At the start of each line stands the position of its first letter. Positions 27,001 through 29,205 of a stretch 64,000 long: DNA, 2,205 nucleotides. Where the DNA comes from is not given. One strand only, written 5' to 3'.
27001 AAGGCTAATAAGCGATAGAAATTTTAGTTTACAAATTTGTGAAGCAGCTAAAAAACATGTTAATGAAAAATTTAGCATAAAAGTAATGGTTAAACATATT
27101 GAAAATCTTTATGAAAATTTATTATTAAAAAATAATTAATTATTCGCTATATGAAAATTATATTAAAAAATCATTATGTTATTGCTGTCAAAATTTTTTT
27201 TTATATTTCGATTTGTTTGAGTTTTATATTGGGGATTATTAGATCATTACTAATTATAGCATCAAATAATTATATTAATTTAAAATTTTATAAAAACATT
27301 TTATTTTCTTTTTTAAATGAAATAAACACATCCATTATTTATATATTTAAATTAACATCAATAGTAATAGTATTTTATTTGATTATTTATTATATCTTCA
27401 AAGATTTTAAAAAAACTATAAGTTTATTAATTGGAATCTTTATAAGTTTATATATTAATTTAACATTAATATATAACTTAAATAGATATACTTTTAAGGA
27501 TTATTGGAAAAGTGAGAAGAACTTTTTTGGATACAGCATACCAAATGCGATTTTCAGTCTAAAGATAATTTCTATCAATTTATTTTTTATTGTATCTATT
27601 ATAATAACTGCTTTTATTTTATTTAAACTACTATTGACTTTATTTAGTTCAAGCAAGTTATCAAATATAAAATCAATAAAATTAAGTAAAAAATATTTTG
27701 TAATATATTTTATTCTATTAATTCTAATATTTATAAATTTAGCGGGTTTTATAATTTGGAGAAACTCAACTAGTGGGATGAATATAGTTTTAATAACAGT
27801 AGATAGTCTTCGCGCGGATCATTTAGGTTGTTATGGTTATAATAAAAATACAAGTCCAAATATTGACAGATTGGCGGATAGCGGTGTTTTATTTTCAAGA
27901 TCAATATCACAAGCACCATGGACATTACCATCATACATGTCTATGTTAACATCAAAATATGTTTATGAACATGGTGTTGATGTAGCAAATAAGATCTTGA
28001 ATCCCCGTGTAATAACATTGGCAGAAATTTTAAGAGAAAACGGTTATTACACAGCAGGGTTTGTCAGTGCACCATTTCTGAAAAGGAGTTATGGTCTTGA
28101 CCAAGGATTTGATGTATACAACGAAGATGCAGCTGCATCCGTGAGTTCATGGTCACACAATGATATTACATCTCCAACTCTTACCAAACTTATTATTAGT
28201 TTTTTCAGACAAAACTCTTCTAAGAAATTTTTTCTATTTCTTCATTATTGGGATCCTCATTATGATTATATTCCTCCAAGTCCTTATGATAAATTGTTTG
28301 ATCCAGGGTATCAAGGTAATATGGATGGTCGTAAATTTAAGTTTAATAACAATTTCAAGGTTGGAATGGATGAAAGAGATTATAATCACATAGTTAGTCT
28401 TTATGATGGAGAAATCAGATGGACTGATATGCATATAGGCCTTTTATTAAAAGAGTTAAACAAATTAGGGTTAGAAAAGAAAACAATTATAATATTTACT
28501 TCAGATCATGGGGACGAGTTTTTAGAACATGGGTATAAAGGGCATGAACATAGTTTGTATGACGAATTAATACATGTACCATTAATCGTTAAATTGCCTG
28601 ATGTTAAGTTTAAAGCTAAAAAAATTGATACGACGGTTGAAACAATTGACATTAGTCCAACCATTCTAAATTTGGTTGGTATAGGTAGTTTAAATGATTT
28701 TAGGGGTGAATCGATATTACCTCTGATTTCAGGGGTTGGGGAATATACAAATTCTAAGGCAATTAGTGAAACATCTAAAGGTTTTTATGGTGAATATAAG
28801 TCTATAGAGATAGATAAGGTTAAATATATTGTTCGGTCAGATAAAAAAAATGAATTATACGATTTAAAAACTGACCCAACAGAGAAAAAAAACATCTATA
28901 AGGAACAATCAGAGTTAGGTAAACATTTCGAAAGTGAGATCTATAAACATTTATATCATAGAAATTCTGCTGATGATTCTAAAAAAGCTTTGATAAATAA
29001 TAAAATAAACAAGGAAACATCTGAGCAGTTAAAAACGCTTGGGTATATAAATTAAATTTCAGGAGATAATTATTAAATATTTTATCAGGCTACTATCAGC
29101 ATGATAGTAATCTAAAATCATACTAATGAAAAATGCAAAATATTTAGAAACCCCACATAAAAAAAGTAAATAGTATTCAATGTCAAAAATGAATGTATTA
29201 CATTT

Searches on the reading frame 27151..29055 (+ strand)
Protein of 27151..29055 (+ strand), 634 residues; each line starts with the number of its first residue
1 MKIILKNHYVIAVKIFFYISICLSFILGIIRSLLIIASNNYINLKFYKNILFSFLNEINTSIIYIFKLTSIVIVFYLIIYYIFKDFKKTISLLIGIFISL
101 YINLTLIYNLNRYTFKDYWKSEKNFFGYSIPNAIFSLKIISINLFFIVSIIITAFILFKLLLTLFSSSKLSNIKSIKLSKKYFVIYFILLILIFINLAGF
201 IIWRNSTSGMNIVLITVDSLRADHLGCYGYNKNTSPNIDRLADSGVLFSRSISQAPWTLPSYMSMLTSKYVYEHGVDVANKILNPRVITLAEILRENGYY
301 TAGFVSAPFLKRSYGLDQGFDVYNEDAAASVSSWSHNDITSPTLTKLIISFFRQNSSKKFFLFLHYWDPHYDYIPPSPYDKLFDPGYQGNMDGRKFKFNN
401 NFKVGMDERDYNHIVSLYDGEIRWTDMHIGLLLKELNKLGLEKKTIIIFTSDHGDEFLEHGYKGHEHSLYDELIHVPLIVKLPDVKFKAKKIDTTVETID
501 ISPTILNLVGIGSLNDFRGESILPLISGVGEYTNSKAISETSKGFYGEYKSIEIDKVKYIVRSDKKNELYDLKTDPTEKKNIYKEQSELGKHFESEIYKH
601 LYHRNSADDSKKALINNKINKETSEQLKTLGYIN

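Call 59: search_protein_families(library=pfam, proteins=[window:27151-29055:+], max_evalue=0.00001)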
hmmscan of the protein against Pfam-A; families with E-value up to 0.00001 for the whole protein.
window:27151-29055:+ (634 aa): 3 families
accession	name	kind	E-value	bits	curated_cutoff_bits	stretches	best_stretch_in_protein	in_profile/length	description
PF00884.28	Sulfatase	-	1.5e-49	169.4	25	1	211-511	2-301/301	Sulfatase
PF16347.10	SGSH_C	-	7.1e-16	59.2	29.3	1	467-587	9-136/154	N-sulphoglucosamine sulphohydrolase, C-terminal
PF01663.27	Phosphodiest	-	1.8e-11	44.7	23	0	213-285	2-70/342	Type I phosphodiesterase / nucleotide pyrophosphatase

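Call 76: search_protein_families(library=ncbifam, proteins=[window:27151-29055:+], max_evalue=0.00001)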
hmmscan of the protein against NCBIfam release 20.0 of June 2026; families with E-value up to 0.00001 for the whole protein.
window:27151-29055:+ (634 aa): 5 families
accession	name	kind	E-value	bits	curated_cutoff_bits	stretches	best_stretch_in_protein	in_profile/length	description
NF010322.0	PRK13759.1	equivalog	5.4e-46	157.1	481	2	328-626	167-482/486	arylsulfatase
NF045661.1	HdlasePehA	equivalog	1.5e-36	126.1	900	2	396-530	262-396/506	phosphoric/sulfuric ester hydrolase PehA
TIGR03417.1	chol_sulfatase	equivalog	2.4e-34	119.1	433.45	2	365-587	203-424/500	choline-sulfatase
NF052527.1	Mn_arylsulf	exception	4.8e-24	85.1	850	1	333-612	170-463/479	manganese-dependent arylsulfatase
NF038075.1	fam_STM4013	hypoth_equivalog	9.4e-07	28.6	250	0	422-468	204-247/261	STM4013/SEN3800 family hydrolase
